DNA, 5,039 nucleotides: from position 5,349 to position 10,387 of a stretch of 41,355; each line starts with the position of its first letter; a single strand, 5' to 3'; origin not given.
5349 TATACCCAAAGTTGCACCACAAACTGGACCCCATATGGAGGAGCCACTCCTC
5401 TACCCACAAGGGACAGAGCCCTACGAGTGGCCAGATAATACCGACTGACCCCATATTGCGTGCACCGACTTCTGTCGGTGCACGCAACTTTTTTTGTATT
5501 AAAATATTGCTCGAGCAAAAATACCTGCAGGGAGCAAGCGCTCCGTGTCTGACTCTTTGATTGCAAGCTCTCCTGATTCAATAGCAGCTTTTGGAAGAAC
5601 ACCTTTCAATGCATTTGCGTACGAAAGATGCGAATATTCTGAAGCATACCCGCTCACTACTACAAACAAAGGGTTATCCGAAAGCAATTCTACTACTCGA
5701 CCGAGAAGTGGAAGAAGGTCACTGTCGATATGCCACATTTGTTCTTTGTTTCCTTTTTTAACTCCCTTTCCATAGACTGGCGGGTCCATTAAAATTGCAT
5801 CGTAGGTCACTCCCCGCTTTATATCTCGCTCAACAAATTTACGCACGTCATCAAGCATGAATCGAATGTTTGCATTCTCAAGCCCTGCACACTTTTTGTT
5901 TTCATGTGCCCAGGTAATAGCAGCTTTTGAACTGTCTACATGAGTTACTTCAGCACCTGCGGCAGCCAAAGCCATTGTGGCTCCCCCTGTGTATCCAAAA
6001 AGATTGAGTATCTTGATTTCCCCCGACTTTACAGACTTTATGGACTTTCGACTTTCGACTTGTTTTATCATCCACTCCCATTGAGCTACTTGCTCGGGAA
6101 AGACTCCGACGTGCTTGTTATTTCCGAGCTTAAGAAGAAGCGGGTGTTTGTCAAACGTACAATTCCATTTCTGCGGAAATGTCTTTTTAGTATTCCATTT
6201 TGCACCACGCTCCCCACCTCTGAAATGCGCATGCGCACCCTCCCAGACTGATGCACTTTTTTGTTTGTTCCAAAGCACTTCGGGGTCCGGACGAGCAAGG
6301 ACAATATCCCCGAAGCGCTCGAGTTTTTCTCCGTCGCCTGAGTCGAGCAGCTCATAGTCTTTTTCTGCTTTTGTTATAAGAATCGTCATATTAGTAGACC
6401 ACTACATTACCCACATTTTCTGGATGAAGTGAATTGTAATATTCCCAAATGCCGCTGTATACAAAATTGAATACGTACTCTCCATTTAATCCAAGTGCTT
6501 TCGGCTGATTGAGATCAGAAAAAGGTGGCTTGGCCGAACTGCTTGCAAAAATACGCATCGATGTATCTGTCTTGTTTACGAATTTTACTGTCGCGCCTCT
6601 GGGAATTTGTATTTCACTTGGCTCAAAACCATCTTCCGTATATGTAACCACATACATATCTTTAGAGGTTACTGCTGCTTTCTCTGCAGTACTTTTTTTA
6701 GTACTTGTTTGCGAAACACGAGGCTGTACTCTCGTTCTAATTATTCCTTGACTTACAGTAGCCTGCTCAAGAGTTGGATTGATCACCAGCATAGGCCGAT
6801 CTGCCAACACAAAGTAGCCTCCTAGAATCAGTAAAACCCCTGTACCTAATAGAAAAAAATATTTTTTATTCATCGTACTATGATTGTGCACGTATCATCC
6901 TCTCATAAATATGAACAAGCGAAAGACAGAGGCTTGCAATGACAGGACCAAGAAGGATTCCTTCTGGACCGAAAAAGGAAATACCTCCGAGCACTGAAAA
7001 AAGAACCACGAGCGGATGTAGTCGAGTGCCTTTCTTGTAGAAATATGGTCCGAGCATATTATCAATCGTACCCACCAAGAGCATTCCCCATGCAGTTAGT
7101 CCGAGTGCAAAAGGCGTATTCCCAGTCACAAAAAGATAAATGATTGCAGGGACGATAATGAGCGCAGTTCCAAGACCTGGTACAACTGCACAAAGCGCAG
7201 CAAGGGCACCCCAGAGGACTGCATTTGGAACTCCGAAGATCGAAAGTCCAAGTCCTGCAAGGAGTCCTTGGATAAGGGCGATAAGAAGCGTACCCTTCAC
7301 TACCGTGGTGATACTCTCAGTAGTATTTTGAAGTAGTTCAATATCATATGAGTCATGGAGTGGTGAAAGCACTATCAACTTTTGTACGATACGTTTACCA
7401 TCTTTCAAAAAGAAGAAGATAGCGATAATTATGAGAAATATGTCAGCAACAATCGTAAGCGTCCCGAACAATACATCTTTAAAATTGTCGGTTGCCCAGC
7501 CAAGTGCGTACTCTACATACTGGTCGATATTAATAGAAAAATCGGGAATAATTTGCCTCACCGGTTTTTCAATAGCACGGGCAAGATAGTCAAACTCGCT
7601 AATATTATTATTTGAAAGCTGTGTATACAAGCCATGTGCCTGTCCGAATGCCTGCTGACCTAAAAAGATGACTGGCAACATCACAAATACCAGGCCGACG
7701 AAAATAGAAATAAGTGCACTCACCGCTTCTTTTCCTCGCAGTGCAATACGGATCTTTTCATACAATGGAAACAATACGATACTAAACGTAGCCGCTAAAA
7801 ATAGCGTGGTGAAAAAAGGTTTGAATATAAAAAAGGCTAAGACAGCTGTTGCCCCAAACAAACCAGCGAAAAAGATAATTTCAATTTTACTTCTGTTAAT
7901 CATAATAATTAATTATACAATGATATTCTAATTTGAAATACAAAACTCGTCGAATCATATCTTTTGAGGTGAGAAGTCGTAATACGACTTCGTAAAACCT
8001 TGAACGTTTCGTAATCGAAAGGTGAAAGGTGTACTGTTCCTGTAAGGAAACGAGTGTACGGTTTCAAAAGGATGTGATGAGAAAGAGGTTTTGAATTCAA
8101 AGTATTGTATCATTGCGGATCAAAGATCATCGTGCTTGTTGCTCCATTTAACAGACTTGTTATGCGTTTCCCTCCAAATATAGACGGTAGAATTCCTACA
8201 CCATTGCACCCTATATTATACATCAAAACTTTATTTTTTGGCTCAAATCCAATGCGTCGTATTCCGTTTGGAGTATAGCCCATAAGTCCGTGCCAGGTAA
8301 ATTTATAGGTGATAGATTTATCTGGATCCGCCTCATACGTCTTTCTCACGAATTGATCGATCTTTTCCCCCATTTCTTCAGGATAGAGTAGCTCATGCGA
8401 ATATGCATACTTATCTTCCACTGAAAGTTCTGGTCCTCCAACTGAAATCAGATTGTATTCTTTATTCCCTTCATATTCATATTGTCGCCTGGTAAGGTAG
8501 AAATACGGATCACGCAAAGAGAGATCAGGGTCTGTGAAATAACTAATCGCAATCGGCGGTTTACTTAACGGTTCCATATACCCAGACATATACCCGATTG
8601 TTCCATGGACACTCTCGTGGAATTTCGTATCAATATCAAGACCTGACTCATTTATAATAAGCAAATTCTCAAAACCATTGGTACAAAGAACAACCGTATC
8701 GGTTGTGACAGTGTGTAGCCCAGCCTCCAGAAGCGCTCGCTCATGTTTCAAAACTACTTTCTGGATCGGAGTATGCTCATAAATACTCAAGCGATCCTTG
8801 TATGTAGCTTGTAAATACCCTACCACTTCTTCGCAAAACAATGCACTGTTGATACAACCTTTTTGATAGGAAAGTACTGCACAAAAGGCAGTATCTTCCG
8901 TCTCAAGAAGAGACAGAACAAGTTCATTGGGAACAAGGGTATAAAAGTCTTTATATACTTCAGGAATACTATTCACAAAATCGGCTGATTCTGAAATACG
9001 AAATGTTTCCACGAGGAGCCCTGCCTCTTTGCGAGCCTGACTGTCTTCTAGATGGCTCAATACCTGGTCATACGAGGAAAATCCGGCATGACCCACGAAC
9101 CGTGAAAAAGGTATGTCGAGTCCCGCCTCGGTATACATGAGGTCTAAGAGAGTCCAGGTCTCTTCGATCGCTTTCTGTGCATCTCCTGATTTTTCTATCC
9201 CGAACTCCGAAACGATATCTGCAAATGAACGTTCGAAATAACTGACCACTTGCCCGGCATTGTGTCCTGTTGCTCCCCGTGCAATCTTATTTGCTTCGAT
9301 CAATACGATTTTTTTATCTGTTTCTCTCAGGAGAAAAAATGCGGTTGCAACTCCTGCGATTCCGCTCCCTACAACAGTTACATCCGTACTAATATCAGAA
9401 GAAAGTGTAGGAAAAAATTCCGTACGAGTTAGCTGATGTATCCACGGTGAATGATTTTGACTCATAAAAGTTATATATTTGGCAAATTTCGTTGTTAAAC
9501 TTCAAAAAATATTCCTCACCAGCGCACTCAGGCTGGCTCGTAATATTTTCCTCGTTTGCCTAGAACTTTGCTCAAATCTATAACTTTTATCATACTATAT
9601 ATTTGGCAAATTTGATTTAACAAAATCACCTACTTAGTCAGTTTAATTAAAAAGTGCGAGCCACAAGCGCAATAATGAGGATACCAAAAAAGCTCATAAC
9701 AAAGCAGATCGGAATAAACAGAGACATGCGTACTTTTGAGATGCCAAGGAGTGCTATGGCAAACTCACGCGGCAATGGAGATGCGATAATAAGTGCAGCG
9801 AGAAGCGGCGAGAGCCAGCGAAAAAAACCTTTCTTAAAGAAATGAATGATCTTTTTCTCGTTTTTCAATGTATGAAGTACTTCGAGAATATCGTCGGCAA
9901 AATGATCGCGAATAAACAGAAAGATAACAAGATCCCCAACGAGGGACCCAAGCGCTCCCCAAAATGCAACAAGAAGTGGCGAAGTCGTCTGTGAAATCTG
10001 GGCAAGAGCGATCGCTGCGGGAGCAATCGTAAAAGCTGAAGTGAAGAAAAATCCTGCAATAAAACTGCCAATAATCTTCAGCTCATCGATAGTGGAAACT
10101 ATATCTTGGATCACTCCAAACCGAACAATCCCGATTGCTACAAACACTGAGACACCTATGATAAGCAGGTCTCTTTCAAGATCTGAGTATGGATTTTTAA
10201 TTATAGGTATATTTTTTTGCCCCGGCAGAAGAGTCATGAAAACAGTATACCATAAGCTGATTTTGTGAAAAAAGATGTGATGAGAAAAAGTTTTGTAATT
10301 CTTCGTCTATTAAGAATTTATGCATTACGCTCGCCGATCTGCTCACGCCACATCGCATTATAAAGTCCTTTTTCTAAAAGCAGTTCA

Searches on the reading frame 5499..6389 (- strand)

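Call 9: search_protein_families(library=pfam, proteins=[window:5499-6389:-], max_evalue=0.01)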
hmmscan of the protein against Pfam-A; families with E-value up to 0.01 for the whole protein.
window:5499-6389:- (296 aa): 7 families
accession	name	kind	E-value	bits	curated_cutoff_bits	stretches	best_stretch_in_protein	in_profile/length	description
PF10672.15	Methyltrans_SAM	-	7.5e-12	45.5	27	1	86-210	97-210/286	S-adenosylmethionine-dependent methyltransferase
PF09445.16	Methyltransf_15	-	3e-07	30.6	22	1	126-214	3-90/165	RNA cap guanine-N2 methyltransferase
PF03602.21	Cons_hypoth95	-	9.5e-05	22.6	24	1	125-204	43-122/182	Conserved hypothetical protein 95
PF13649.12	Methyltransf_25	-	0.00029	21.9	27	1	134-188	8-61/97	Methyltransferase domain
PF13847.12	Methyltransf_31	-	0.00057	20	27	1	128-202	8-81/145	Methyltransferase domain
PF01189.24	Methyltr_RsmB-F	-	0.00082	19.5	27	1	128-235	13-120/199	16S rRNA methyltransferase RsmB/F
PF05175.20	MTS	-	0.0011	19.1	23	1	136-207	46-110/170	Methyltransferase small domain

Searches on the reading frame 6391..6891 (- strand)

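Call 9: search_protein_families(library=pfam, proteins=[window:6391-6891:-], max_evalue=0.01)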
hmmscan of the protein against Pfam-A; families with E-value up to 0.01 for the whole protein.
window:6391-6891:- (166 aa): 1 family
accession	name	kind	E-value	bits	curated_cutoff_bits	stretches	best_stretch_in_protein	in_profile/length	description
PF13473.12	Cupredoxin_1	-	1.2e-05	25.7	27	1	70-165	13-104/104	Cupredoxin-like domain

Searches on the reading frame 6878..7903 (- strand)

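Call 9: search_protein_families(library=pfam, proteins=[window:6878-7903:-], max_evalue=0.01)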
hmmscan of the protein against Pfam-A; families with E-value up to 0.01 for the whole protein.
window:6878-7903:- (341 aa): 1 family
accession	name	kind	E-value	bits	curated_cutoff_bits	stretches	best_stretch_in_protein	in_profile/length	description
PF01594.21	AI-2E_transport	-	3.7e-49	168.1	34.3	1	18-333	9-326/327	AI-2E family transporter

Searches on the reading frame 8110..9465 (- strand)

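Call 8: search_protein_families(library=pfam, proteins=[window:8110-9465:-], max_evalue=0.01)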
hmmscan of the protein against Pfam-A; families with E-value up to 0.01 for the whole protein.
window:8110-9465:- (451 aa): 6 families
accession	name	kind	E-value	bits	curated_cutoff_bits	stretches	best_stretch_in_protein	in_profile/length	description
PF01266.30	DAO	-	1.3e-26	94.4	27.9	1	28-437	1-352/353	FAD dependent oxidoreductase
PF01946.23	Thi4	-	2.4e-05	24.1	26.2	1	19-93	10-85/235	Thi4 family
PF13450.12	NAD_binding_8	-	0.00018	22.2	21.9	1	31-64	1-33/68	NAD(P)-binding Rossmann-like domain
PF07992.20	Pyr_redox_2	-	0.00021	21.3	26.1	1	28-76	2-44/291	Pyridine nucleotide-disulphide oxidoreductase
PF06100.17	MCRA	-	0.0037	16.6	23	1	28-79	3-57/495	MCRA family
PF00890.30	FAD_binding_2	-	0.0053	16.4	20.4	0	28-66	1-38/414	FAD binding domain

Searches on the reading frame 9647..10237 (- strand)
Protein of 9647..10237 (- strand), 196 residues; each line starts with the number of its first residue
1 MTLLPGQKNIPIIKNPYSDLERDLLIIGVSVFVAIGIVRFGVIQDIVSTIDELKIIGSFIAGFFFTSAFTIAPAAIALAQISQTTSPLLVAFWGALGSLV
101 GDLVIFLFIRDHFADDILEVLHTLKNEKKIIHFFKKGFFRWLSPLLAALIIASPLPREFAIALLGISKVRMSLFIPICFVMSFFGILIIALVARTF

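Call 8: search_protein_families(library=pfam, proteins=[window:9647-10237:-], max_evalue=0.01)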
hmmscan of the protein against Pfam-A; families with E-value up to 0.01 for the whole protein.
window:9647-10237:- (196 aa): 1 family
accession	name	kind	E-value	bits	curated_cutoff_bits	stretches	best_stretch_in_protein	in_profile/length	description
PF09335.16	VTT_dom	-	0.00028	21.8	33.9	1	78-192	7-120/123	VTT domain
